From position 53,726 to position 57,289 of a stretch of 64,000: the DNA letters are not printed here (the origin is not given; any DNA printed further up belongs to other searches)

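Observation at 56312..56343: Second in-frame heptamer array in ileS, sharing a CAGAAT junction with the first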

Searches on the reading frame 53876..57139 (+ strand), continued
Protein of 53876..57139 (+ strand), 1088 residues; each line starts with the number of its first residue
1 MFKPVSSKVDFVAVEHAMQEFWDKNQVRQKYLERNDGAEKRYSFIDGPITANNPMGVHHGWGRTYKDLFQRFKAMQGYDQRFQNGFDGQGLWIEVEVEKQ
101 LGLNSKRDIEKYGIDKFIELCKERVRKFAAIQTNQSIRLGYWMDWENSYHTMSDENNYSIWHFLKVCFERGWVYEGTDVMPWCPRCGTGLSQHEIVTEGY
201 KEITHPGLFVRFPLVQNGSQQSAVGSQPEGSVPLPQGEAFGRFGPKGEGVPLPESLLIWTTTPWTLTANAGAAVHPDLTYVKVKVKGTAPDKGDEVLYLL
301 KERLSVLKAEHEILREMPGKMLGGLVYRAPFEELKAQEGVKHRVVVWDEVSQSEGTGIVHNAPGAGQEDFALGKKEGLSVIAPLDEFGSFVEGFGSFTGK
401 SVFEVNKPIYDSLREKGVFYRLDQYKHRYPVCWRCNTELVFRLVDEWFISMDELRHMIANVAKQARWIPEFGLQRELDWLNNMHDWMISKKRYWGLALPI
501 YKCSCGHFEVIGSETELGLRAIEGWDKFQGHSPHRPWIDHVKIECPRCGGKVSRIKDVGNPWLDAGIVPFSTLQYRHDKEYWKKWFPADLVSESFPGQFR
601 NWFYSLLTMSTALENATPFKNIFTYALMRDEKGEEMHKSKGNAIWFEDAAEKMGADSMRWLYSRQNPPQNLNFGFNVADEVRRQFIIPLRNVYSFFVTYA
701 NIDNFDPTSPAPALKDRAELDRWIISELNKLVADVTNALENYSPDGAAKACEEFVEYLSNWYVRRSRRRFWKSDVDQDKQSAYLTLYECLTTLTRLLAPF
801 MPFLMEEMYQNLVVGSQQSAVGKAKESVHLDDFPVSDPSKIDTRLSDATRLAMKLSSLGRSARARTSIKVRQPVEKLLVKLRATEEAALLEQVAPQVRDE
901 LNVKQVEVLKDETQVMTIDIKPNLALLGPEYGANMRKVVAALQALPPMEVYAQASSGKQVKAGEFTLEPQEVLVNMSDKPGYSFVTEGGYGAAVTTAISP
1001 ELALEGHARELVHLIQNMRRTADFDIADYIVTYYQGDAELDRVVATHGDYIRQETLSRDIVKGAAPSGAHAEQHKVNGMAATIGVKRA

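Call 41: search_solved_structures(query=window:53876-57139:+, max_evalue=1e-50, show_alignments=1)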
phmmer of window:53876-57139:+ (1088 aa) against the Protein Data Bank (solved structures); distinct sequences matched with E-value up to 1e-50: 16.
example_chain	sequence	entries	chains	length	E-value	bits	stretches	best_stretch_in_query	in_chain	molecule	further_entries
8c8w_A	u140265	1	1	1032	5.1e-195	653.6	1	255-1056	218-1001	Isoleucine--tRNA ligase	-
8c9d_A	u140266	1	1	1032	2e-194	651.6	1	255-1056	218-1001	Isoleucine--tRNA ligase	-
1ile_A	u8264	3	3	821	4.5e-194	650.4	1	254-867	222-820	ISOLEUCYL-TRNA SYNTHETASE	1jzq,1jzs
8c8u_A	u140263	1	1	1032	8.2e-194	649.6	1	255-1056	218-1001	Isoleucine--tRNA ligase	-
8c8v_A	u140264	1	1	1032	3e-193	647.7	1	255-1056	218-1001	Isoleucine--tRNA ligase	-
9w01_B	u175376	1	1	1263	6.3e-137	461.2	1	255-1051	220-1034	Isoleucine--tRNA ligase, cytoplasmic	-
8wnd_A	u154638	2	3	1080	2.7e-116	392.9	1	255-1062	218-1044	isoleucine--tRNA ligase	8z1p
7d5c_A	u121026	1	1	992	1.4e-109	370.6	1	255-963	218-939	Isoleucine--tRNA ligase, cytoplasmic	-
9wqs_A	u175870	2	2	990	1.5e-109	370.6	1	255-963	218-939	Isoleucine--tRNA ligase, cytoplasmic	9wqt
6ldk_A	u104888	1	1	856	2.1e-109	370.1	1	256-823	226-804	Isoleucine--tRNA ligase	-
8c9f_A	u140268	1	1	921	3.7e-93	316.3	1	247-815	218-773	Isoleucine--tRNA ligase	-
8c9e_A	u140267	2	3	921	1.1e-90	308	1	247-815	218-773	Isoleucine--tRNA ligase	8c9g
1ffy_A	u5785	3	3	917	1.2e-86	294.7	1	252-856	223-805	ISOLEUCYL-TRNA SYNTHETASE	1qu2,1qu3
8wnf_A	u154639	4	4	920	9.7e-65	222.2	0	254-836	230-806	Isoleucine--tRNA ligase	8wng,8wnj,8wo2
8wni_A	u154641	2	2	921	9.8e-65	222.2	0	254-836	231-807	Isoleucine--tRNA ligase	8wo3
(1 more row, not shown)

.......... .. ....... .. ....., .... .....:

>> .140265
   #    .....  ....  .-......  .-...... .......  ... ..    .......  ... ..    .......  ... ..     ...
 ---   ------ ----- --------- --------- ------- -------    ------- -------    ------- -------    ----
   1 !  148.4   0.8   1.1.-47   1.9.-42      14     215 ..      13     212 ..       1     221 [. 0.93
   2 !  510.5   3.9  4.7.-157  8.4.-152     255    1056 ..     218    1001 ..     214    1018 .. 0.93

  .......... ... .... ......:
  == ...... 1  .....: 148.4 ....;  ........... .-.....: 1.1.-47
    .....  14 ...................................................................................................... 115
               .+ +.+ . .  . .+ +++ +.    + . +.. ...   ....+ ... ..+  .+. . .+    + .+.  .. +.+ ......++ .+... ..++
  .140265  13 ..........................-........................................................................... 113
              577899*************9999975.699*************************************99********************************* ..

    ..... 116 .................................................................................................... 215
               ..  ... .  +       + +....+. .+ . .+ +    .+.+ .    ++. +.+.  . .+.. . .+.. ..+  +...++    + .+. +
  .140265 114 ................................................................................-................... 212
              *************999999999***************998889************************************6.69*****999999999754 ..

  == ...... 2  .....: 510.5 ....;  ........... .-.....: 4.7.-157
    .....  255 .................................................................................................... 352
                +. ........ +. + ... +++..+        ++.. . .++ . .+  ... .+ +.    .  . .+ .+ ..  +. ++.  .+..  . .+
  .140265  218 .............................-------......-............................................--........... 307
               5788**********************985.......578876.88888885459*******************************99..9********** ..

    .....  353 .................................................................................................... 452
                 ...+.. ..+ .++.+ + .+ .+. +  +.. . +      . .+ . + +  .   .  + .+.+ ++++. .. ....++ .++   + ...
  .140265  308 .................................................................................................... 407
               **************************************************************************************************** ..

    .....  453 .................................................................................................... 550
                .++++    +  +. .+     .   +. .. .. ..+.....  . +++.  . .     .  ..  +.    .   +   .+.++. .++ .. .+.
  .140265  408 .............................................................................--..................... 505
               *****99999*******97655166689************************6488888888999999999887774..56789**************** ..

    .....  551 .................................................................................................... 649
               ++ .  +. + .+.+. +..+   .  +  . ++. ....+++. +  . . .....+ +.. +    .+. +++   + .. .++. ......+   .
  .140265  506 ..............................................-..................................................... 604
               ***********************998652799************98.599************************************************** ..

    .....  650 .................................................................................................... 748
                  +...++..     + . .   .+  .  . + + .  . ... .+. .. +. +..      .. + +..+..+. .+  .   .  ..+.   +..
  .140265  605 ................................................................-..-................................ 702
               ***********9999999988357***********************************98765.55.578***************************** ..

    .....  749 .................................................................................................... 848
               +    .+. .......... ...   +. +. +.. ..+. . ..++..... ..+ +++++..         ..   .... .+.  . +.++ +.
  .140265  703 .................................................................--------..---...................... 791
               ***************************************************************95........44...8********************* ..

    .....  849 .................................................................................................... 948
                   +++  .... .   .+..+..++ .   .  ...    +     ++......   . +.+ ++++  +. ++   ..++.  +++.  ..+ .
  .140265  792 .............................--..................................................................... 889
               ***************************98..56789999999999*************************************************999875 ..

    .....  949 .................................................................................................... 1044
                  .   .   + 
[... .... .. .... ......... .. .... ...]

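Call 52: find_encoding_contigs(protein=P0014, flank=10000, max_places=1)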
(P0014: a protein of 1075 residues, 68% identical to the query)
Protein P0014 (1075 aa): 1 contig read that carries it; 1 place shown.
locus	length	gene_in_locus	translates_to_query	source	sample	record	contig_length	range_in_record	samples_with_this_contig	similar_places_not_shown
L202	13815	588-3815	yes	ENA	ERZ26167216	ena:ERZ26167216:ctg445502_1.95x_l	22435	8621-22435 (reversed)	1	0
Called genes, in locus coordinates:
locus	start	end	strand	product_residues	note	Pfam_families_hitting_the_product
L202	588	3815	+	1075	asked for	PF00133:tRNA-synt_1, PF09334:tRNA-synt_1g (faint), PF08264:Anticodon_1, PF19302:DUF5915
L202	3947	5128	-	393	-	PF00089:Trypsin, PF13365:Trypsin_2, PF00595:PDZ (weak), PF13180:PDZ_2, PF17820:PDZ_6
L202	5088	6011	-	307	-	PF03631:Virul_fac_BrkB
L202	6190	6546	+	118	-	PF13650:Asp_protease_2 (weak), PF13975:gag-asp_proteas (weak)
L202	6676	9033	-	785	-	PF02638:GHL10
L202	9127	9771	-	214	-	PF14804:Jag_N, PF13083:KH_KhpA-B, PF01424:R3H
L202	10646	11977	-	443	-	PF01011:PQQ (faint), PF13360:PQQ_2 (weak), PF13570:Beta-prop_ACSF4, PF13360:PQQ_2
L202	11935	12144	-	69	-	PF01809:YidD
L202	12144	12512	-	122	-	PF00825:Ribonuclease_P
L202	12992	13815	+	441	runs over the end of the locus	PF13701:DDE_Tnp_1_4, PF01609:DDE_Tnp_1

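Call 53: find_encoding_contigs(protein=P0004, flank=10000, max_places=1)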
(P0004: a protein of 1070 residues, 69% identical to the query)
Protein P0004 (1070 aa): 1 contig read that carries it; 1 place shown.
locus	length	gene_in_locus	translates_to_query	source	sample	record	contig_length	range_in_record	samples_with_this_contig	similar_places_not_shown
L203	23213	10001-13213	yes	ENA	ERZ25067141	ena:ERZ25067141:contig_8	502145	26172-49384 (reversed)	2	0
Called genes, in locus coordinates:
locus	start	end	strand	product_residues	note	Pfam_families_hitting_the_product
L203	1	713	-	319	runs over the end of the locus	PF01018:GTP1_OBG, PF01926:MMR_HSR1, PF02421:FeoB_N, PF09269:DUF1967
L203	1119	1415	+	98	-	-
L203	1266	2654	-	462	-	PF11638:DnaA_N, PF00308:Bac_DnaA, PF01695:IstB_IS21, PF22688:Hda_lid (faint), PF08299:Bac_DnaA_C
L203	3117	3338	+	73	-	-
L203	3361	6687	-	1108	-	PF25596:CPSase_L_D1, PF02786:CPSase_L_D2, PF02787:CPSase_L_D3, PF25596:CPSase_L_D1, PF01071:GARS_A, PF02786:CPSase_L_D2, PF07478:Dala_Dala_lig_C (weak), PF02142:MGS, +3 more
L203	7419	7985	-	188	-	PF01609:DDE_Tnp_1 (weak), PF13701:DDE_Tnp_1_4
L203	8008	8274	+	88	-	-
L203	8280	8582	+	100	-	-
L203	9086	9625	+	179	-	-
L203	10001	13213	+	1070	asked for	PF00133:tRNA-synt_1, PF09334:tRNA-synt_1g (faint), PF01921:tRNA-synt_1f (faint), PF08264:Anticodon_1, PF19302:DUF5915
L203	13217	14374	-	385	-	PF00089:Trypsin, PF13365:Trypsin_2, PF00595:PDZ (faint), PF13180:PDZ_2, PF17820:PDZ_6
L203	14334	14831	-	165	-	PF03631:Virul_fac_BrkB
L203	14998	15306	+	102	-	-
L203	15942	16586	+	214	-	PF01726:LexA_DNA_bind, PF00717:Peptidase_S24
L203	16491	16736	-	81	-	-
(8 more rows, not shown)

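Call 58: predict_structure(alignment_id=A1)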
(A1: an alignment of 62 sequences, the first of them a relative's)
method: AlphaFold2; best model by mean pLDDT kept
length: 1088 residues; sequences in the alignment: 62
mean_pLDDT: 80.4   pTM: 0.71
mean pLDDT of the five models: 80.4, 79.6, 79.3, 79.1, 74.3
residues with pLDDT >= 90: 342; 70-90: 543; 50-70: 128; < 50: 75
segments of 3 or more residues with pLDDT < 50: 50-53, 218-250, 491-495, 560-576, 596-602, 817-822
pLDDT, mean of each block of 10 residues (from residue 1): 82 92 92 91 70 55 83 93 58 70 70 79 77 78 67 62 85 80 70 59 84 69 32 34 36 85 86 92 91 91 89 94 91 89 89 73 66 83 80 90 89 93 81 75 76 84 80 73 68 60 89 89 90 78 92 72 39 52 79 53 58 75 73 68 75 89 79 80 91 91 84 89 96 96 92 93 80 70 94 96 95 64 73 95 88 89 87 92 85 86 90 87 87 88 87 83 89 88 87 91 91 89 81 90 91 88 91 86 91
secondary structure, 60 per line:
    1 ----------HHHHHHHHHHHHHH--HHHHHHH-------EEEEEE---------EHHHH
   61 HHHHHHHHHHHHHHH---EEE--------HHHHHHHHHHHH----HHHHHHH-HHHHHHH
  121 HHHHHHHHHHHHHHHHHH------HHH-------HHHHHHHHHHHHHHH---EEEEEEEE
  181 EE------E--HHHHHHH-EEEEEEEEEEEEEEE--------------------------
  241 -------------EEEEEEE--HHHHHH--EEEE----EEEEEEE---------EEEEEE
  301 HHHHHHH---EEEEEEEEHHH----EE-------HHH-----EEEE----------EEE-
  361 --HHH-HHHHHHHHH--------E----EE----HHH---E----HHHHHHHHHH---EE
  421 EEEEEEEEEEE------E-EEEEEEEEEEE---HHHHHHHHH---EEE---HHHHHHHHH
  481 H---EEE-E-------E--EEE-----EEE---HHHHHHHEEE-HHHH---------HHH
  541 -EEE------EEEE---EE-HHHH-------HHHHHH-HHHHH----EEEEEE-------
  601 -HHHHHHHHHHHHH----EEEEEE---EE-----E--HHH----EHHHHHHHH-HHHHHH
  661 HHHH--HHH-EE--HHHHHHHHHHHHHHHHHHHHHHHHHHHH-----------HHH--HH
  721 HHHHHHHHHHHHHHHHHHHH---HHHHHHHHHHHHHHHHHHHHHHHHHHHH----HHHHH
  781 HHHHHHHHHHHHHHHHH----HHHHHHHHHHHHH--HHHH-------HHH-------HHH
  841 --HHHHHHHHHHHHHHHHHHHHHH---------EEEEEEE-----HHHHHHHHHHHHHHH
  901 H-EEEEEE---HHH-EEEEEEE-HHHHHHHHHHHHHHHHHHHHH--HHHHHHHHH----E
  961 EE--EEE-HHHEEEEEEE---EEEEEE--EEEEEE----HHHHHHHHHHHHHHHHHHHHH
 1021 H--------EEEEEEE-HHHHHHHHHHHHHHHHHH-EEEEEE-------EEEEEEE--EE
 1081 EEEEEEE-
elements in order (helices of 4 or more, strands of 3 or more residues): H11-24 H27-33 E41-46 H57-75 E79-81 H90-101 H106-112 H114-138 H155-169 E173-182 H192-198 E200-214 E254-260 H263-268 E271-274 E279-285 E295-300 H301-307 E311-318 E343-346 E357-359 H367-375 H406-415 E419-431 E440-450 H454-462 E466-468 H472-481 E485-487 E500-502 E508-510 H514-520 E521-523 H525-528 E542-544 E551-554 H561-564 H572-577 H579-583 E588-593 H602-614 E619-624 H646-653 H655-664 H675-702 H719-740 H744-771 H776-797 H802-814 H817-820 H843-864 E874-880 H886-901 E903-908 E916-922 H924-944 H947-955 E960-962 E965-967 E972-978 E982-987 E990-995 H1000-1021 E1030-1036 H1038-1055 E1057-1062 E1070-1076 E1079-1087
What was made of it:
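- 56312..56343 (+): The finding: 4.6 tandem units of GCAGTCR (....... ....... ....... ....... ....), in frame in ileS, codons 813-823, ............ It falls in a low-confidence loop of the AlphaFold2 model (pLDDT <50 at residues 817-822, call 58).
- The AlphaFold2 model gives pLDDT <50 at 817-822 and at 218-250, which are the two inserts (call 58).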

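Call 81: find_encoding_contigs(protein=P0035, flank=3000, max_places=1)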
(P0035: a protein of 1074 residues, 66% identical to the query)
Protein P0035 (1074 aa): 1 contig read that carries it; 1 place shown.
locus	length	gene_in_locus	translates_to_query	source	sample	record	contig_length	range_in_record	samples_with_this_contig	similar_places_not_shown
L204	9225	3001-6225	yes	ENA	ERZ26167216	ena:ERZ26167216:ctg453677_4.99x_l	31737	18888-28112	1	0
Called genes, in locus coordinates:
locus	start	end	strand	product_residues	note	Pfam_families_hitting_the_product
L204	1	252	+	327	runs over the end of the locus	PF00872:Transposase_mut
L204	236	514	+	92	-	-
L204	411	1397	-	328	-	PF13384:HTH_23 (faint), PF13565:HTH_32, PF00665:rve, PF13683:rve_3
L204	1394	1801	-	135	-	PF01527:HTH_Tnp_1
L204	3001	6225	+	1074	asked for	PF00133:tRNA-synt_1, PF01921:tRNA-synt_1f (faint), PF09334:tRNA-synt_1g (faint), PF08264:Anticodon_1, PF19302:DUF5915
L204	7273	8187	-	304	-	PF00156:Pribosyltran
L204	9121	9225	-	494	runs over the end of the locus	PF01336:tRNA_anti-codon, PF00152:tRNA-synt_2, PF01409:tRNA-synt_2d (faint)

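Call 82: find_encoding_contigs(protein=P0002, flank=3000, max_places=1)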
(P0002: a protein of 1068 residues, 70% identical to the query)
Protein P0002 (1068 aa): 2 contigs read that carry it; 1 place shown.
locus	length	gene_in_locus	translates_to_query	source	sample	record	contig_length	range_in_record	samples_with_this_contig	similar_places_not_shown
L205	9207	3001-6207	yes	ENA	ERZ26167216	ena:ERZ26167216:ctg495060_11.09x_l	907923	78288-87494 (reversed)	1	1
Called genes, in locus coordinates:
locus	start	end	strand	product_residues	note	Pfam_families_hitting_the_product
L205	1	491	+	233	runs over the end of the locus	-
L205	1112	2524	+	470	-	PF00171:Aldedh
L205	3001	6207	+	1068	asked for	PF00133:tRNA-synt_1, PF09334:tRNA-synt_1g (faint), PF01921:tRNA-synt_1f (weak), PF08264:Anticodon_1, PF19302:DUF5915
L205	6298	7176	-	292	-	PF00089:Trypsin, PF13365:Trypsin_2, PF00595:PDZ (faint), PF13180:PDZ_2, PF17820:PDZ_6 (weak)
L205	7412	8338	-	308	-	PF03631:Virul_fac_BrkB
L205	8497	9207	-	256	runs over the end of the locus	PF11376:DUF3179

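Call 83: find_encoding_contigs(protein=P0021, flank=3000, max_places=1)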
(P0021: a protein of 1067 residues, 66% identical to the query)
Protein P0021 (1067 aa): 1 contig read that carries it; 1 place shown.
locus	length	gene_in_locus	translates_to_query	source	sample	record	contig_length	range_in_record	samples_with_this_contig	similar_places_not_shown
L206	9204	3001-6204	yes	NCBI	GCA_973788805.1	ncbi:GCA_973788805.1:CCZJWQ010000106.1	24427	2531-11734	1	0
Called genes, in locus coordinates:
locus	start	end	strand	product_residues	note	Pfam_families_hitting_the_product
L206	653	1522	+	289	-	PF02752:Arrestin_C (faint), PF07070:Spo0M (faint), PF00339:Arrestin_N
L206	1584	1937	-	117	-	PF07366:SnoaL, PF12680:SnoaL_2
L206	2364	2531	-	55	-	-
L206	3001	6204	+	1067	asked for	PF00133:tRNA-synt_1, PF09334:tRNA-synt_1g (weak), PF01921:tRNA-synt_1f (weak), PF08264:Anticodon_1, PF19302:DUF5915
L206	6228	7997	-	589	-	PF00664:ABC_membrane, PF00005:ABC_tran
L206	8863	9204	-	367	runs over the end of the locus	PF00070:Pyr_redox (weak), PF00890:FAD_binding_2, PF01134:GIDA (faint), PF01266:DAO, PF01494:FAD_binding_3 (faint), PF07992:Pyr_redox_2 (weak), PF13450:NAD_binding_8 (weak), PF01593:Amino_oxidase (faint)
